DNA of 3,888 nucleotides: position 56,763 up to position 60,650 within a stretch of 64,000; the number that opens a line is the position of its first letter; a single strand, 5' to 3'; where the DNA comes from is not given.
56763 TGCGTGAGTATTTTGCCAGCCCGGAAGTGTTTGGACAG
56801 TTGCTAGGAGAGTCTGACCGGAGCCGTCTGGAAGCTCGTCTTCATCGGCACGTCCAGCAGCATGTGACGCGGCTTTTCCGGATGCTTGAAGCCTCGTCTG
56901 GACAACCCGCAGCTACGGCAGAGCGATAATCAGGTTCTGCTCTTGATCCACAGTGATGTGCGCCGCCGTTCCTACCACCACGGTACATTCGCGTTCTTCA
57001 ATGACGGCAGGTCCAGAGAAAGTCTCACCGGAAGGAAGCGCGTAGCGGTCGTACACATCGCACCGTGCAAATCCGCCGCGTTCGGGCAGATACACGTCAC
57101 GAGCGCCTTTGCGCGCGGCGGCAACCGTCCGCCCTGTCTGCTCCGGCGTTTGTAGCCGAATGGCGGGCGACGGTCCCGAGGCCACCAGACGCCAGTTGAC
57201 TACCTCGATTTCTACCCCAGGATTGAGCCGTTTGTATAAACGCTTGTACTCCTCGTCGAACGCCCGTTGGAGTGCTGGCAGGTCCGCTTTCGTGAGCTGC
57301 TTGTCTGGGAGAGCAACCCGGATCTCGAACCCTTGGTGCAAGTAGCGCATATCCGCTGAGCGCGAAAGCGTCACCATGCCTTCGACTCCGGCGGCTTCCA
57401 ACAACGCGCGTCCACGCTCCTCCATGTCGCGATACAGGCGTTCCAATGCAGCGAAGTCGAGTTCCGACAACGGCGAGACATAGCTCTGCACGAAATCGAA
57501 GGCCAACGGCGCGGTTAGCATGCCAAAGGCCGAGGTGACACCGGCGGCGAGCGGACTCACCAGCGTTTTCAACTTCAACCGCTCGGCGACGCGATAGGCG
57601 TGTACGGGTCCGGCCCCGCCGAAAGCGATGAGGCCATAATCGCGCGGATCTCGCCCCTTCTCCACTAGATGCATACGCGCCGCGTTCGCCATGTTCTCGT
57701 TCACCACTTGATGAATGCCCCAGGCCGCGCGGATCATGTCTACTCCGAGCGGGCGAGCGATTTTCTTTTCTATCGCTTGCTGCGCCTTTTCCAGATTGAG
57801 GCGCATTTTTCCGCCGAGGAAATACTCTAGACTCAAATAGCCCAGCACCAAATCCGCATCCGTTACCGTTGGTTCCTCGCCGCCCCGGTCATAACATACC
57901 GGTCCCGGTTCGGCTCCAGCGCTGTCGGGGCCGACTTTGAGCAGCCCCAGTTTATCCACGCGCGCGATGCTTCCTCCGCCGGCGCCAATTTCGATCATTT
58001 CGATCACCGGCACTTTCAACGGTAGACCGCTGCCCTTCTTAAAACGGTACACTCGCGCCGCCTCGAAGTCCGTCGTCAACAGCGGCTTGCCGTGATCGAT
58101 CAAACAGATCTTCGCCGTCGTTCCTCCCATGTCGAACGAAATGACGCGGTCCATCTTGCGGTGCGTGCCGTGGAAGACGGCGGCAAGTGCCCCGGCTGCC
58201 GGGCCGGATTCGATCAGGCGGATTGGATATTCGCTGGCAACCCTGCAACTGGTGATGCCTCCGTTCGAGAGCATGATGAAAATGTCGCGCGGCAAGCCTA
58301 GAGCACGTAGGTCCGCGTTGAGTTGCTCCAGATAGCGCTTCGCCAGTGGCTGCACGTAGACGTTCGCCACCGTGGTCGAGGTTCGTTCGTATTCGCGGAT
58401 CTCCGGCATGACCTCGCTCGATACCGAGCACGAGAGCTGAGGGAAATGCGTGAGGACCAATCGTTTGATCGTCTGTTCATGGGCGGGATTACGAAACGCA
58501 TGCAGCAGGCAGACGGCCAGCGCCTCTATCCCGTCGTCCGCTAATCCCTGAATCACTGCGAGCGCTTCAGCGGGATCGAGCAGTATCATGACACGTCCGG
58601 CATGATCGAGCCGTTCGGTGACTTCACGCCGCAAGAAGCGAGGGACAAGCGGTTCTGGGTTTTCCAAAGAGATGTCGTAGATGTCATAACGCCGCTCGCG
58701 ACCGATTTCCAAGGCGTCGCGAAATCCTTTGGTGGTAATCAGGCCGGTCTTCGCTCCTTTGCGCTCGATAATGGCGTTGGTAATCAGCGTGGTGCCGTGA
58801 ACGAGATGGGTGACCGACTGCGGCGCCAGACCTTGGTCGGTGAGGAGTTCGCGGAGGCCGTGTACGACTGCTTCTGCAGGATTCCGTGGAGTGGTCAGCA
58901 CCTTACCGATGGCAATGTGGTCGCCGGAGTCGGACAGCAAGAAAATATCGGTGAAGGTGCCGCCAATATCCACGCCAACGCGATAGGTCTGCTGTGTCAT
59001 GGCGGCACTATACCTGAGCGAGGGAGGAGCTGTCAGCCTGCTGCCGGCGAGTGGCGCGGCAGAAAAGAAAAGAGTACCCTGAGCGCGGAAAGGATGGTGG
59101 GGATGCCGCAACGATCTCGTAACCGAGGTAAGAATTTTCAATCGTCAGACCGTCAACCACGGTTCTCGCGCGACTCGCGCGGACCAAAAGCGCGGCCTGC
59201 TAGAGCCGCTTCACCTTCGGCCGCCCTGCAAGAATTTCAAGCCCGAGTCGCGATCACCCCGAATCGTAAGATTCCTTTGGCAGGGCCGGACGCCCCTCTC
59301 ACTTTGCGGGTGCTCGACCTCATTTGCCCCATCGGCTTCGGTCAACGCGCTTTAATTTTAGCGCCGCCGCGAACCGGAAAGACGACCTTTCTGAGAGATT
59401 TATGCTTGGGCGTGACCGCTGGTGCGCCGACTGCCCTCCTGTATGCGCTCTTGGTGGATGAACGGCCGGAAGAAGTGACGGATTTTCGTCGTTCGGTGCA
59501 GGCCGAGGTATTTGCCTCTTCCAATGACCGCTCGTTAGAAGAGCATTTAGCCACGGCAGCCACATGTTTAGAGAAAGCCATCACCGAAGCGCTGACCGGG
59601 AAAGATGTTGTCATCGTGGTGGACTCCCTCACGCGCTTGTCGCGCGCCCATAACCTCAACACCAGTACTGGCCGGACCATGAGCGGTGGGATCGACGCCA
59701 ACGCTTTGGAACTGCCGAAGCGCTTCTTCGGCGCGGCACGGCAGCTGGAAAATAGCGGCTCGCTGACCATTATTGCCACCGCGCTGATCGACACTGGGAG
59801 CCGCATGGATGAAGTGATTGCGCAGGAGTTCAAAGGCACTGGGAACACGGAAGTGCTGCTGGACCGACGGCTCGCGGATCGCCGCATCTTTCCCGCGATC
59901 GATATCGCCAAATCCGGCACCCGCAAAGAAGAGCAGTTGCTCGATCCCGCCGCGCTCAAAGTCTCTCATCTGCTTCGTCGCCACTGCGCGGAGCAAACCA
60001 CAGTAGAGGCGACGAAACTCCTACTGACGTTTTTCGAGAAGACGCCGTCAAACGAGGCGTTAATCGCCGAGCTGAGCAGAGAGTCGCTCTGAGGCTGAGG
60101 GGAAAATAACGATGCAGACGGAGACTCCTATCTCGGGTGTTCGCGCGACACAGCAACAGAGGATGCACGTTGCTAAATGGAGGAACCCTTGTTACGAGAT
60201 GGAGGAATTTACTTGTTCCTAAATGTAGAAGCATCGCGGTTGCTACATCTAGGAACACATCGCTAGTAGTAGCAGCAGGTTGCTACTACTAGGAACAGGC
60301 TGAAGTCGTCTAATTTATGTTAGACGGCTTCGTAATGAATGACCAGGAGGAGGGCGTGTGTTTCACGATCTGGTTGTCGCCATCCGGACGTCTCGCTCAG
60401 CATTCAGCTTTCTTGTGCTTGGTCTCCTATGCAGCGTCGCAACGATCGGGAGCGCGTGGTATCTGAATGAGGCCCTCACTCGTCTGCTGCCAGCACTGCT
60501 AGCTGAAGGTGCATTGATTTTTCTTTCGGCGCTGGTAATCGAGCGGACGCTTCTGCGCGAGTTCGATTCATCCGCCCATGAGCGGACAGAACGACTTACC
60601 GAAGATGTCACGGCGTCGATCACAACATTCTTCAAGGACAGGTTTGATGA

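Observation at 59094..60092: Rho helicase paralog or ortholog missing the whole N-terminal primary RNA-binding (OB-fold) domain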

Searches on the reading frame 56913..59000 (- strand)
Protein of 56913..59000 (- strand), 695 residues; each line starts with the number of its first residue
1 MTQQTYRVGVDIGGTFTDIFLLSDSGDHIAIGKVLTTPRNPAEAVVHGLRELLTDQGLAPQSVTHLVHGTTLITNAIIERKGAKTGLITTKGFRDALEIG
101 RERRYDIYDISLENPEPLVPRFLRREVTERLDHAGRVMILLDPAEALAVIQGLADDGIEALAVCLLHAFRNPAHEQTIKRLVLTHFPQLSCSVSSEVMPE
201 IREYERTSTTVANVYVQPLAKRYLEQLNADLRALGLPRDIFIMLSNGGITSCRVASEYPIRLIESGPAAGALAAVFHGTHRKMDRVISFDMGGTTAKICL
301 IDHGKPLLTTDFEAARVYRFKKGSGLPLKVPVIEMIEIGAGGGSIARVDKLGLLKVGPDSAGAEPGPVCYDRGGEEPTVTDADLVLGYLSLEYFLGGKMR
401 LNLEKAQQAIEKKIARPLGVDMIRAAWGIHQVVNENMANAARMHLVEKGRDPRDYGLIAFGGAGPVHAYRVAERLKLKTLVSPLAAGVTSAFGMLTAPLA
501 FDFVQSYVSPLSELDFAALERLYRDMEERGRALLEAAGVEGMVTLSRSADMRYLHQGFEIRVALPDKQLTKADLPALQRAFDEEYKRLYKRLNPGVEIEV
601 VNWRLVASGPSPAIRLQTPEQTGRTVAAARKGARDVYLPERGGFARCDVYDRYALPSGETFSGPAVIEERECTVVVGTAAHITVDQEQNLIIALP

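Call 26: search_protein_families(library=pfam, proteins=[window:56913-59000:-], max_evalue=0.01)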
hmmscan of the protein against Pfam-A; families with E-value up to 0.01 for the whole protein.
window:56913-59000:- (695 aa): 4 families
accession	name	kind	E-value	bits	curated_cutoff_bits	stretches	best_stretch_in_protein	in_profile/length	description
PF01968.24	Hydantoinase_A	-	6.5e-87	291.9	22.9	1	206-500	1-288/291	Hydantoinase/oxoprolinase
PF05378.19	Hydant_A_N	-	2e-53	181.1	25.2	1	7-182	1-172/176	Hydantoinase/oxoprolinase N-terminal region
PF19278.4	Hydant_A_C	-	2.9e-14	53.4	21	1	518-687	13-185/193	Hydantoinase/oxoprolinase C-terminal domain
PF01869.26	BcrAD_BadFG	-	0.00044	20.3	31.5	1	8-75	1-74/271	BadF/BadG/BcrA/BcrD ATPase family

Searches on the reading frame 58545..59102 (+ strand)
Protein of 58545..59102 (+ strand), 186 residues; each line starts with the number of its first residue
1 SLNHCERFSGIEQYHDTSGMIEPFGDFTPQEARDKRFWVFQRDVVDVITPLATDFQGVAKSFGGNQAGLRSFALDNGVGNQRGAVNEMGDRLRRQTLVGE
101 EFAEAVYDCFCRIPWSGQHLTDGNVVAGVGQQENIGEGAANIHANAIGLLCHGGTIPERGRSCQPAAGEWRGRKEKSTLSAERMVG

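Call 75: search_protein_families(library=pfam, proteins=[window:58545-59102:+], max_evalue=1)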
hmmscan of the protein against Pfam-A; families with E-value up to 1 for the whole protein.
window:58545-59102:+ (186 aa): 0 families

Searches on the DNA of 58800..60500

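Call 69: search_rna_families(source=window, start=58800, end=60500, threshold=evalue, max_evalue=1)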
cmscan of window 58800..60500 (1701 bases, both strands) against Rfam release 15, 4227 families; matches with E-value up to 1: 0.
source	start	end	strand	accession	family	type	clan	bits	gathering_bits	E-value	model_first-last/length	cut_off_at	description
